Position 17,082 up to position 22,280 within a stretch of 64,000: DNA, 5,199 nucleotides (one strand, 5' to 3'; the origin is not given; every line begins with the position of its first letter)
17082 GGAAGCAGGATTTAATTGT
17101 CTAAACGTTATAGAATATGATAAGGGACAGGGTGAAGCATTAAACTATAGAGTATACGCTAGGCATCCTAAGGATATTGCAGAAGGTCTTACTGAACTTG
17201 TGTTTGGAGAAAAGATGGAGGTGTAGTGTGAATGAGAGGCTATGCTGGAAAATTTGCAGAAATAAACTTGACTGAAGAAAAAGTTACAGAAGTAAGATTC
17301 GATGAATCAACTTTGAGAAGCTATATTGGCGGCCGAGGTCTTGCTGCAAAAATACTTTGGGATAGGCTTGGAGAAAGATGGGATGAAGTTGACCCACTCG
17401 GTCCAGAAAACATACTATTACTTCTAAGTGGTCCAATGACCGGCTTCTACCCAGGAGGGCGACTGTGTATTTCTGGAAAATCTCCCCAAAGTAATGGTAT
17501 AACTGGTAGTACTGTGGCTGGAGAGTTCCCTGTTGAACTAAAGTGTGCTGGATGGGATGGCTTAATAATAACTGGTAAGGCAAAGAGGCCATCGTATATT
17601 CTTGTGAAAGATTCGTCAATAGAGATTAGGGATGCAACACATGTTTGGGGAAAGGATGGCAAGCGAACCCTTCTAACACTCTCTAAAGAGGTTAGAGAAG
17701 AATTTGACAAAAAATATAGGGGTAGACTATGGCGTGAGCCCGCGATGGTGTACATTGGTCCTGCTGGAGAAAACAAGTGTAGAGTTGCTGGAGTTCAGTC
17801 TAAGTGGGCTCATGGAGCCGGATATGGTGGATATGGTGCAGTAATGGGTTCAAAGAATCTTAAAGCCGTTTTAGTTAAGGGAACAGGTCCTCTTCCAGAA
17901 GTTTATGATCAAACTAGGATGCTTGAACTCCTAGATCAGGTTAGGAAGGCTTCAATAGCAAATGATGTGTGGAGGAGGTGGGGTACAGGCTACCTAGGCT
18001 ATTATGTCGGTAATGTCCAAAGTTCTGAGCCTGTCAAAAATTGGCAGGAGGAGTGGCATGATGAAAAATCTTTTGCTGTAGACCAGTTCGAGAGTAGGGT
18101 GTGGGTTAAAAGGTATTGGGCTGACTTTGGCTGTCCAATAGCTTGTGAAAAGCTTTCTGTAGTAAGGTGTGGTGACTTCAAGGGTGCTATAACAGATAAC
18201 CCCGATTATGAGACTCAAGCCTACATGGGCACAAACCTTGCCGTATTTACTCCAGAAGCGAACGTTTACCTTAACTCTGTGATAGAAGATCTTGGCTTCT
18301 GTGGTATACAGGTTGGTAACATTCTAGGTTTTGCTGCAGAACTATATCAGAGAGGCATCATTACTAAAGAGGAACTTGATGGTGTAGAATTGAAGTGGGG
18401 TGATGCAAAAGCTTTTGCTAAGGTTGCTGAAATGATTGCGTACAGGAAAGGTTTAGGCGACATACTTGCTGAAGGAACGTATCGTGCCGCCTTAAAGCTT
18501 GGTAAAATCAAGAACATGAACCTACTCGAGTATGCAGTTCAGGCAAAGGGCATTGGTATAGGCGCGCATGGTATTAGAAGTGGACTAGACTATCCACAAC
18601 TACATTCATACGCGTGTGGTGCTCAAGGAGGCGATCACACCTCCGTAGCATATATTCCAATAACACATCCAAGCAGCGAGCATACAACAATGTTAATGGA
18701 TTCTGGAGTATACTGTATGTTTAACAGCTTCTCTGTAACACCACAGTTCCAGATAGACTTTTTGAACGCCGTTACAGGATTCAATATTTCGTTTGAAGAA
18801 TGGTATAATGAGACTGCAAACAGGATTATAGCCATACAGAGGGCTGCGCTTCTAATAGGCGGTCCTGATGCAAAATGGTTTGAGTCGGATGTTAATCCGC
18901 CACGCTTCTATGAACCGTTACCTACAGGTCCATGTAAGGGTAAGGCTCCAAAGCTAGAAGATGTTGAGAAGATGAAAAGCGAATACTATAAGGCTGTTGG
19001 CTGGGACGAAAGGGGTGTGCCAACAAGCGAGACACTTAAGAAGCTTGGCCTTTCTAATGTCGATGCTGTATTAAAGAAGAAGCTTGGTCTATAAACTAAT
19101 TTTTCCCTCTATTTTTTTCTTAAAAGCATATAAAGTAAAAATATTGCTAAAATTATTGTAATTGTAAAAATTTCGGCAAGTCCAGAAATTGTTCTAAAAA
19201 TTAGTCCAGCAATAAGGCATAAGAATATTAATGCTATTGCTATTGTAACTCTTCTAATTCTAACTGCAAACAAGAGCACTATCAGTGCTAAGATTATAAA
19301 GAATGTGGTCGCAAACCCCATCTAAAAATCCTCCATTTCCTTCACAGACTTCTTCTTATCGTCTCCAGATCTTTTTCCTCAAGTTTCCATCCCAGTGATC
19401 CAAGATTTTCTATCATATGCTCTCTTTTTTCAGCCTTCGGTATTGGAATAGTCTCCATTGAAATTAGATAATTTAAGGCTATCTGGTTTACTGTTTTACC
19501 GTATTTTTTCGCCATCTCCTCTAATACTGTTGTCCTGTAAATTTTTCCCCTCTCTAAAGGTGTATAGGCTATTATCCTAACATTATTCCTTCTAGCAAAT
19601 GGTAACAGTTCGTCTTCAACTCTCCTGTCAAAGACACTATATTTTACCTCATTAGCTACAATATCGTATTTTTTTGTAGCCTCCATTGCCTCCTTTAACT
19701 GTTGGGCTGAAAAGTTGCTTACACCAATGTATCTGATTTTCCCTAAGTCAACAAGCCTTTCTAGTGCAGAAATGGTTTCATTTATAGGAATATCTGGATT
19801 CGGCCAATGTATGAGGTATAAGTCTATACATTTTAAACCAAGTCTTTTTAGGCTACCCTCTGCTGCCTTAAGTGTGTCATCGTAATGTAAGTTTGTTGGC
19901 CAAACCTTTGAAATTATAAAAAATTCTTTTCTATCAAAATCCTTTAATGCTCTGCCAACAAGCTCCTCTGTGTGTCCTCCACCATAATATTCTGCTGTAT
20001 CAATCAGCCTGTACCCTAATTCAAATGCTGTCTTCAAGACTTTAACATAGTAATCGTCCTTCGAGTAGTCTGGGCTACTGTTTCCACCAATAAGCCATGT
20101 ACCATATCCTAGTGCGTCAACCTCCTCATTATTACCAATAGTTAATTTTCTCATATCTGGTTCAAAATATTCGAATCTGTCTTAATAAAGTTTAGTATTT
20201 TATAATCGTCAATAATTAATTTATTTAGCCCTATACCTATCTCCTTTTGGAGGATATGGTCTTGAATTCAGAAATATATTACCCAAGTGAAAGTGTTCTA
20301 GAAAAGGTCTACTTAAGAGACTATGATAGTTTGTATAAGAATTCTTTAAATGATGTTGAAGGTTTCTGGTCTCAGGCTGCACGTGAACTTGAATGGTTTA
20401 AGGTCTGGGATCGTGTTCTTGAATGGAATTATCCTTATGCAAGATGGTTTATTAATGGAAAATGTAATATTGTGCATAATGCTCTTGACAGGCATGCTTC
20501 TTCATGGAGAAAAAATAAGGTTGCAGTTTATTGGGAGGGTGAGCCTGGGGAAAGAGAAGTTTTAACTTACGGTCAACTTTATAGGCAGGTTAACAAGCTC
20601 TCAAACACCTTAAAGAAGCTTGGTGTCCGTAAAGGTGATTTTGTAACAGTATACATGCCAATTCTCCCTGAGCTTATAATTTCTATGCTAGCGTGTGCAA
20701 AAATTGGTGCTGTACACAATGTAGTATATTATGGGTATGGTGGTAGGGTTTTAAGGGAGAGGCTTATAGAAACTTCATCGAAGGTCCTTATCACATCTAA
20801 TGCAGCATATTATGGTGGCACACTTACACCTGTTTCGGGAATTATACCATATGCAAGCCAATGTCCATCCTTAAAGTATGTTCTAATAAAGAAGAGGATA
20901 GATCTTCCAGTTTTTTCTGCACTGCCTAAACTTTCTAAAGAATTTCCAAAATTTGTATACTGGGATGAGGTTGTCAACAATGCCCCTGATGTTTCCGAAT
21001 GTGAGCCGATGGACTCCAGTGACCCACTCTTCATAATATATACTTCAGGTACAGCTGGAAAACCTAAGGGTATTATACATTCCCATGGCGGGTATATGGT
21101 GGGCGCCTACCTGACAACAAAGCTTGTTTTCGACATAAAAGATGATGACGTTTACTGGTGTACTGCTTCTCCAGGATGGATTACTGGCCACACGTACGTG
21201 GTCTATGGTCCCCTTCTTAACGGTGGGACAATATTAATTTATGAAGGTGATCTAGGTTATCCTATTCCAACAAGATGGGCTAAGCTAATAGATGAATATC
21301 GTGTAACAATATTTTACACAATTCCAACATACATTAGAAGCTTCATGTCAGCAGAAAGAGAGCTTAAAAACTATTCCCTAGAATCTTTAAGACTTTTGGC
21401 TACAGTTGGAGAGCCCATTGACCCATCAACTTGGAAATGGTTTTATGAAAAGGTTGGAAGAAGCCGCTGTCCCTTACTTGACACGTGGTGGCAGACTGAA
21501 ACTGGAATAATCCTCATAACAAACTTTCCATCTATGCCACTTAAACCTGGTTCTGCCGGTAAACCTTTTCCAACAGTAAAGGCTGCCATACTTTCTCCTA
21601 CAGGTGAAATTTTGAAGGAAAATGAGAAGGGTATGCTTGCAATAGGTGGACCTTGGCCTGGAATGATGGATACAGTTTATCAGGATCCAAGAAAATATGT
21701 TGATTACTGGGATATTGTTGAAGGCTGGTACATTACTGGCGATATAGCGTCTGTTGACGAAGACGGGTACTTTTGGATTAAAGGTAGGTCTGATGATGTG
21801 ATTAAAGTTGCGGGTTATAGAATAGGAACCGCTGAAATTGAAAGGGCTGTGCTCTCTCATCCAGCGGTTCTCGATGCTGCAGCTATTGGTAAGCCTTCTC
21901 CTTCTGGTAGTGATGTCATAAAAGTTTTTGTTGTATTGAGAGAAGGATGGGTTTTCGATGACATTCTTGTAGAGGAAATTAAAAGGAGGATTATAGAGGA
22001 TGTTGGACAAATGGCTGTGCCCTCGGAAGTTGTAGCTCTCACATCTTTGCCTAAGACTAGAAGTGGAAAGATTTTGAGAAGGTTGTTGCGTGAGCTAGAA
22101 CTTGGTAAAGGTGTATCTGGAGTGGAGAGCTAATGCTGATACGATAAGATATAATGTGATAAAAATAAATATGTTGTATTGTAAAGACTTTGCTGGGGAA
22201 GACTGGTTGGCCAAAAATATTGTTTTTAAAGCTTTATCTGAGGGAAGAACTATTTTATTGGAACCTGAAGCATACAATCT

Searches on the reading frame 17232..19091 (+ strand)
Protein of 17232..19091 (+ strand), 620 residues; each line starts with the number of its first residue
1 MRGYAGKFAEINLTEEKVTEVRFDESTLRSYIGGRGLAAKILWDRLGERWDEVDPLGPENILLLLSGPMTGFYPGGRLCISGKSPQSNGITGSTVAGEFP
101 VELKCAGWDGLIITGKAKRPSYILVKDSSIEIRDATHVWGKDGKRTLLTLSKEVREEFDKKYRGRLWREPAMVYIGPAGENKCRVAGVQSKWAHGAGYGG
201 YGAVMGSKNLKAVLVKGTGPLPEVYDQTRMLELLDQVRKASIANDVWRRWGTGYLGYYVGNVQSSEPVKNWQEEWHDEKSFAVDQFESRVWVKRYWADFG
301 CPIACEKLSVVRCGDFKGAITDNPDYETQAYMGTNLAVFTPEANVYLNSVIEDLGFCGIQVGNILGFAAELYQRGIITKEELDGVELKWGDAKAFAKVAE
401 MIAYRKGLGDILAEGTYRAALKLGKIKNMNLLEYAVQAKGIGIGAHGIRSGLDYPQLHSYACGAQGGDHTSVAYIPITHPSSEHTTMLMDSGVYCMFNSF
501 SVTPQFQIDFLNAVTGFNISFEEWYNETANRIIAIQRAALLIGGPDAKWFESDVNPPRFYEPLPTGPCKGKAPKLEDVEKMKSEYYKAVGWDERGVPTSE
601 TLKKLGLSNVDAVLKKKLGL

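Call 36: search_protein_families(library=pfam, proteins=[window:17232-19091:+], max_evalue=0.00001)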
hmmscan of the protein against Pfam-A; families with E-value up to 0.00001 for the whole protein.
window:17232-19091:+ (620 aa): 2 families
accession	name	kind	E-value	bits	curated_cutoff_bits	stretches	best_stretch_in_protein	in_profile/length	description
PF01314.23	AFOR_C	-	5.9e-79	266.4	27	1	236-607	9-385/385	Aldehyde ferredoxin oxidoreductase, domains 2 & 3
PF02730.20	AFOR_N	-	2.6e-59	200.8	29.8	1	6-218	1-199/199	Aldehyde ferredoxin oxidoreductase, N-terminal domain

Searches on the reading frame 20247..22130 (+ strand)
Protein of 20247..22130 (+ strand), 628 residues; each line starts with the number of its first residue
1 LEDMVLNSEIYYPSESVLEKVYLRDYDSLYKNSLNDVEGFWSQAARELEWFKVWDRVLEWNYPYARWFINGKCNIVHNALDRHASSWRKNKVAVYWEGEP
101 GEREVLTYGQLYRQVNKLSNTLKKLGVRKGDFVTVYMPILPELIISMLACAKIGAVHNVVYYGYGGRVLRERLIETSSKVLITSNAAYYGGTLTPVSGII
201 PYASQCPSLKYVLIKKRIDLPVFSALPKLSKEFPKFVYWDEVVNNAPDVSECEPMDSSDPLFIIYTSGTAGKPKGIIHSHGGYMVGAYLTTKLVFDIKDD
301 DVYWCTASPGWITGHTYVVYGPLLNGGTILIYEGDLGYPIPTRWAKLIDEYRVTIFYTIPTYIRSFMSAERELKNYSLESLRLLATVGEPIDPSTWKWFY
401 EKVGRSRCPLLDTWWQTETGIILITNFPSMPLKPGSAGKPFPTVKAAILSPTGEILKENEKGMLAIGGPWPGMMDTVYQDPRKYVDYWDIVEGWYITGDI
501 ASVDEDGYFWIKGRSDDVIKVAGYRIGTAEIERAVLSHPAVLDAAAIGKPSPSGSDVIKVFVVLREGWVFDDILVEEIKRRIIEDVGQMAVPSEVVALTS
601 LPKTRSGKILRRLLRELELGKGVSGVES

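Call 36: search_protein_families(library=pfam, proteins=[window:20247-22130:+], max_evalue=0.00001)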
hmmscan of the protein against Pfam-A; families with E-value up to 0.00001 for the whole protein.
window:20247-22130:+ (628 aa): 3 families
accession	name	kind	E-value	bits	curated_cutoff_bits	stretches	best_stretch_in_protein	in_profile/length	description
PF00501.34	AMP-binding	-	6.4e-84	282.4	29.9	1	81-474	2-380/384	AMP-binding enzyme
PF16177.11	ACAS_N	-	7.4e-20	71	27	1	26-79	1-55/55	Acetyl-coenzyme A synthetase N-terminus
PF13193.12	AMP-binding_C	-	5.3e-18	66.2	24.5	1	530-608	1-76/76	AMP-binding enzyme C-terminal domain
